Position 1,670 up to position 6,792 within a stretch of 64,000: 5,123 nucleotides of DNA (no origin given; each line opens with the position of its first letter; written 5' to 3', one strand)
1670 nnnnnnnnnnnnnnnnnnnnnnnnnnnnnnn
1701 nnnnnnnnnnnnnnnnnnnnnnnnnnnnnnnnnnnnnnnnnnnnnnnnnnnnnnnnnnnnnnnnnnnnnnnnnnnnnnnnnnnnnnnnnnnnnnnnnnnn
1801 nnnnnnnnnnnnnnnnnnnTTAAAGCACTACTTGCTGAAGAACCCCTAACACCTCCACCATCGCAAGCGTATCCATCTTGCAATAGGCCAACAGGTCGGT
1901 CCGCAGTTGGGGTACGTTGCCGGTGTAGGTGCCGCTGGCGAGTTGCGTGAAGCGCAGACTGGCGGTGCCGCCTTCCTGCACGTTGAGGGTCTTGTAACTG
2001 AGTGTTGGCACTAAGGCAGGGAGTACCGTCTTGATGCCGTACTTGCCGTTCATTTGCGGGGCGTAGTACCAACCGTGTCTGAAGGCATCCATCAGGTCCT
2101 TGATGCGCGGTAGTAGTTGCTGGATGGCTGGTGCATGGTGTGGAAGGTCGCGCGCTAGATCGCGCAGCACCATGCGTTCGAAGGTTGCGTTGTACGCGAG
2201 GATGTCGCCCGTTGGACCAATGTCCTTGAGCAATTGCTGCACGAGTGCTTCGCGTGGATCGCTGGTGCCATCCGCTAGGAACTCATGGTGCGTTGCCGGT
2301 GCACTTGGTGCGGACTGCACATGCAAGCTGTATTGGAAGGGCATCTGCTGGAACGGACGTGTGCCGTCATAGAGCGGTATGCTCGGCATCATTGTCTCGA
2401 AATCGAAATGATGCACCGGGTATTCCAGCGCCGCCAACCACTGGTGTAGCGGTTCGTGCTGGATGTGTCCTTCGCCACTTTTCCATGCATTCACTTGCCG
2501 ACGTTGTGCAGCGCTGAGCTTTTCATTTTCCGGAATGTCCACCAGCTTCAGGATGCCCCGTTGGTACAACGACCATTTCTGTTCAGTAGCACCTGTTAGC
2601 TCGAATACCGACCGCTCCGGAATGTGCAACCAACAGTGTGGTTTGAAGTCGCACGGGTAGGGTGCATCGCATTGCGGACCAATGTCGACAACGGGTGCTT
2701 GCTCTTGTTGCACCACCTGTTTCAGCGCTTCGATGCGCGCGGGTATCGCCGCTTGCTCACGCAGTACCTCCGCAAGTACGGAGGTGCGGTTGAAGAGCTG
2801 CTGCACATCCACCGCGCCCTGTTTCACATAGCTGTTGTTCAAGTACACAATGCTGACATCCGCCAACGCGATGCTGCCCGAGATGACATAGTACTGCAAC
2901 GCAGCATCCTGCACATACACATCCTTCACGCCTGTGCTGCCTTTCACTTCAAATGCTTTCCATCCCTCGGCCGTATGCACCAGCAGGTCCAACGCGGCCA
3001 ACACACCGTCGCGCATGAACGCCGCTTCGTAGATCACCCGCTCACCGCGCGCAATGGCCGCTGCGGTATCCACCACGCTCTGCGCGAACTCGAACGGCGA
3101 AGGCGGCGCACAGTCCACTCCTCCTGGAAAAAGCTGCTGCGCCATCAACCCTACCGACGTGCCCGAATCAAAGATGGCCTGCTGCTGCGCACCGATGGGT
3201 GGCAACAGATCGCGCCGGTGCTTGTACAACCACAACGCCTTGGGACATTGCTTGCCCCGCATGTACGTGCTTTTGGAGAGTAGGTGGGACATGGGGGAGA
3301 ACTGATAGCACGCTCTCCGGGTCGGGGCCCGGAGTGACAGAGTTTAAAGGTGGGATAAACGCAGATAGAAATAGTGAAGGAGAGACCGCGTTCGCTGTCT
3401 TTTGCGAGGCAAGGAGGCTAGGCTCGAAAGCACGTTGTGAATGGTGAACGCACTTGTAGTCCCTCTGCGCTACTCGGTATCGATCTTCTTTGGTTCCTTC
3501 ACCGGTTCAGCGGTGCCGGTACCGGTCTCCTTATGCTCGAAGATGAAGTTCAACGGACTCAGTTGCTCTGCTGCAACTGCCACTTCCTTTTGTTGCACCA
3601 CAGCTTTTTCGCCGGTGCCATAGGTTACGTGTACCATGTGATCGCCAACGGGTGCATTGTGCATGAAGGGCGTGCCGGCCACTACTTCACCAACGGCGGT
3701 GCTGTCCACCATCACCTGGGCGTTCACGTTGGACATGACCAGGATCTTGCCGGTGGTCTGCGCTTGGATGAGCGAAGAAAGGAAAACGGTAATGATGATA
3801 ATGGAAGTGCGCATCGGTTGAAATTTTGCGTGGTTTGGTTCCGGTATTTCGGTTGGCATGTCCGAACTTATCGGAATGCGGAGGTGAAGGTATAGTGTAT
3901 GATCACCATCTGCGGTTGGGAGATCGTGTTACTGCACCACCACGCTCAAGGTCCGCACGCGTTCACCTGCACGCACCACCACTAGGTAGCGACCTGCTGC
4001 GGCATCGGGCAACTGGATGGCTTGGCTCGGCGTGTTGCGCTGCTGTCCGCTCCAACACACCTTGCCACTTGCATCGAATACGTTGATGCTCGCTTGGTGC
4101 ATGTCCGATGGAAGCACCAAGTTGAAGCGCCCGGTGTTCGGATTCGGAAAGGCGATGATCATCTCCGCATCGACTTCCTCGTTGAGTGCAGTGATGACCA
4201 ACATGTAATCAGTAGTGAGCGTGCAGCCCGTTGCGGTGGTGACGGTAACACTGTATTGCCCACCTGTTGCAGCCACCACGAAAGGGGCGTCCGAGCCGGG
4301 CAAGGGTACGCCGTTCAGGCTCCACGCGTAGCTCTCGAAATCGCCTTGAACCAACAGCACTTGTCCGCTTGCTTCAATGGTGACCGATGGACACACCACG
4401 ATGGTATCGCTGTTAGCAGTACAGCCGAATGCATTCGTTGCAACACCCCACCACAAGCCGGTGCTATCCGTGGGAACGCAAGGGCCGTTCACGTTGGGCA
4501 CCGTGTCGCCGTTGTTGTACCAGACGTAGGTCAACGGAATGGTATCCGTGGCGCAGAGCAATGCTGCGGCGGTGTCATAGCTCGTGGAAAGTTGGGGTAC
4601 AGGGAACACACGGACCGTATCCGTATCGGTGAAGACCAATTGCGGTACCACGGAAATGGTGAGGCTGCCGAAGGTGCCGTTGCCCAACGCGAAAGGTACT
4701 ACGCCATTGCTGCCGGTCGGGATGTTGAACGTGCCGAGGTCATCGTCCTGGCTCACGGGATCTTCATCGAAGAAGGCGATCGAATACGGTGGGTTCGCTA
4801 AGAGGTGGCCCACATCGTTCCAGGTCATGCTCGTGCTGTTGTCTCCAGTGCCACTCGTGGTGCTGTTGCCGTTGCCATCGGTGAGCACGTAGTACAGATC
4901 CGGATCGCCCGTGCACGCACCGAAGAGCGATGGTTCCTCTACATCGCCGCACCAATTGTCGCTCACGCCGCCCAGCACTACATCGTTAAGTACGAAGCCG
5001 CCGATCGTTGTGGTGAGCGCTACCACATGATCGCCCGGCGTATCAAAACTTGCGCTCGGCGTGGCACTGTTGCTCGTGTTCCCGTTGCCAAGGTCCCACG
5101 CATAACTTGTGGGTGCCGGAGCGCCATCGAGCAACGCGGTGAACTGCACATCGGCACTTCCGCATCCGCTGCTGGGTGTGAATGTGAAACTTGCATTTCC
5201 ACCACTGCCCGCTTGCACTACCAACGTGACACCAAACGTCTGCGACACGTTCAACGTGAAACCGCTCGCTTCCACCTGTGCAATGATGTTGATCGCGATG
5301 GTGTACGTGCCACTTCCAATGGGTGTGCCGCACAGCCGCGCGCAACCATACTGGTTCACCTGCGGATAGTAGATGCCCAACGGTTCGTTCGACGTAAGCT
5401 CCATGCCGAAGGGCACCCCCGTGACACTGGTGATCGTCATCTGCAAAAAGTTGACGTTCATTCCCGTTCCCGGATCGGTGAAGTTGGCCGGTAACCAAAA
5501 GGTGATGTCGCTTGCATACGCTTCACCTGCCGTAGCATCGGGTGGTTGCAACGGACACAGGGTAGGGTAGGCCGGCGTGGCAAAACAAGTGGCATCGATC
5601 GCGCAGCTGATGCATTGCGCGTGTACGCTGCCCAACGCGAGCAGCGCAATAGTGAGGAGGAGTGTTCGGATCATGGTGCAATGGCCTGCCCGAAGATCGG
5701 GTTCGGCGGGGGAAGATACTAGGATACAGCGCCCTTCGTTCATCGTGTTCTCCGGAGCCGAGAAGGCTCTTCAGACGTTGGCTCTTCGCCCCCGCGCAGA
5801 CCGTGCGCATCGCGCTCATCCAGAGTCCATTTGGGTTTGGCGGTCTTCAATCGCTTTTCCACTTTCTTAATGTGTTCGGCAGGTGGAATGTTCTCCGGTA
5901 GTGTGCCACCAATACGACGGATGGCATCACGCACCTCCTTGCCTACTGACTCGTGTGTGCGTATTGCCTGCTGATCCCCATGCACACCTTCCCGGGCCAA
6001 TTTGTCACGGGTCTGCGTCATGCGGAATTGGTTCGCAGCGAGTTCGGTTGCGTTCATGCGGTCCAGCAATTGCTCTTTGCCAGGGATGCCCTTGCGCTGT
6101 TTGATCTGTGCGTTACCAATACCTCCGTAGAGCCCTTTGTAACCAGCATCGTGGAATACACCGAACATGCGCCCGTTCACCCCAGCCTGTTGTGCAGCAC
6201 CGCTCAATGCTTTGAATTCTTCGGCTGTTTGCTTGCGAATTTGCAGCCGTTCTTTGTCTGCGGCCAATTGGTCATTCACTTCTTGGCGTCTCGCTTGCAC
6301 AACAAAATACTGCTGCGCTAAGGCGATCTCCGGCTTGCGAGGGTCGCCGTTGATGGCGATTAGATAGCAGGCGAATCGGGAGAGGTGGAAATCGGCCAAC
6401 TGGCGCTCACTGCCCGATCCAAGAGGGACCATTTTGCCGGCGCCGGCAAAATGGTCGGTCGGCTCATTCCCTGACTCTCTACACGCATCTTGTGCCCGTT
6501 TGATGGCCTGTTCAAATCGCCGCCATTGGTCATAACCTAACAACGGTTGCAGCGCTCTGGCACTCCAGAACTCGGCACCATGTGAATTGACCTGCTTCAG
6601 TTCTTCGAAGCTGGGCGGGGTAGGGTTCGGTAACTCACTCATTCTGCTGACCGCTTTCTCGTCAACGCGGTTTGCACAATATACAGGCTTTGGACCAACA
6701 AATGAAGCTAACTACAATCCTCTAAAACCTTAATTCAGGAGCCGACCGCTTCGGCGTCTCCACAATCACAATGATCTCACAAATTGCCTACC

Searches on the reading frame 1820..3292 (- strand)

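Call 53: search_protein_families(library=pfam, proteins=[window:1820-3292:-], max_evalue=0.001)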
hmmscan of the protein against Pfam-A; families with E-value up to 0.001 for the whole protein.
window:1820-3292:- (490 aa): 1 family
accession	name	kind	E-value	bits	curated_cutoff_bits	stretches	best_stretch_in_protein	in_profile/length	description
PF11074.14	DUF2779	-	5.2e-42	143.5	23.3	1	294-418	1-125/126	Domain of unknown function(DUF2779)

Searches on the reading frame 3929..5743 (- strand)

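Call 53: search_protein_families(library=pfam, proteins=[window:3929-5743:-], max_evalue=0.001)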
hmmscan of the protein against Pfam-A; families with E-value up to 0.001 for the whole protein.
window:3929-5743:- (604 aa): 3 families
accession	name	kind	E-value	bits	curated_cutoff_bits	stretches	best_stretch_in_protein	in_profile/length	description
PF18962.6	Por_Secre_tail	-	2.8e-07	31.2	27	1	532-596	2-68/75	Secretion system C-terminal sorting domain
PF18911.6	PKD_4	-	5.9e-07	29.9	27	1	191-246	12-69/85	PKD domain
PF00801.26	PKD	-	8.2e-06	26.2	23.5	1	195-244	13-64/80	PKD domain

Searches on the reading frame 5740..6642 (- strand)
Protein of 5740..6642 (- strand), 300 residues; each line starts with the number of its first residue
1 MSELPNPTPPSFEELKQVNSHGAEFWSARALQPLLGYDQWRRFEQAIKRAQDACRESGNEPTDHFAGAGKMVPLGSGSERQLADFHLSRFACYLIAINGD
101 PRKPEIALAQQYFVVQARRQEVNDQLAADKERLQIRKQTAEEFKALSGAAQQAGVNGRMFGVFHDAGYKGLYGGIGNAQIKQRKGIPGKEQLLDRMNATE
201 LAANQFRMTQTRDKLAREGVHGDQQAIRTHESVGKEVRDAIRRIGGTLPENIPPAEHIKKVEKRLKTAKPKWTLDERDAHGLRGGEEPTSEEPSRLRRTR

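Call 53: search_protein_families(library=pfam, proteins=[window:5740-6642:-], max_evalue=0.001)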
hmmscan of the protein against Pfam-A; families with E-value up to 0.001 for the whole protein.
window:5740-6642:- (300 aa): 1 family
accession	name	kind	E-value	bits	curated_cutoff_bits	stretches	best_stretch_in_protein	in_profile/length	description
PF02498.22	Bro-N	-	6.7e-08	33.5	25.6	1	15-109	2-88/96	BRO family, N-terminal domain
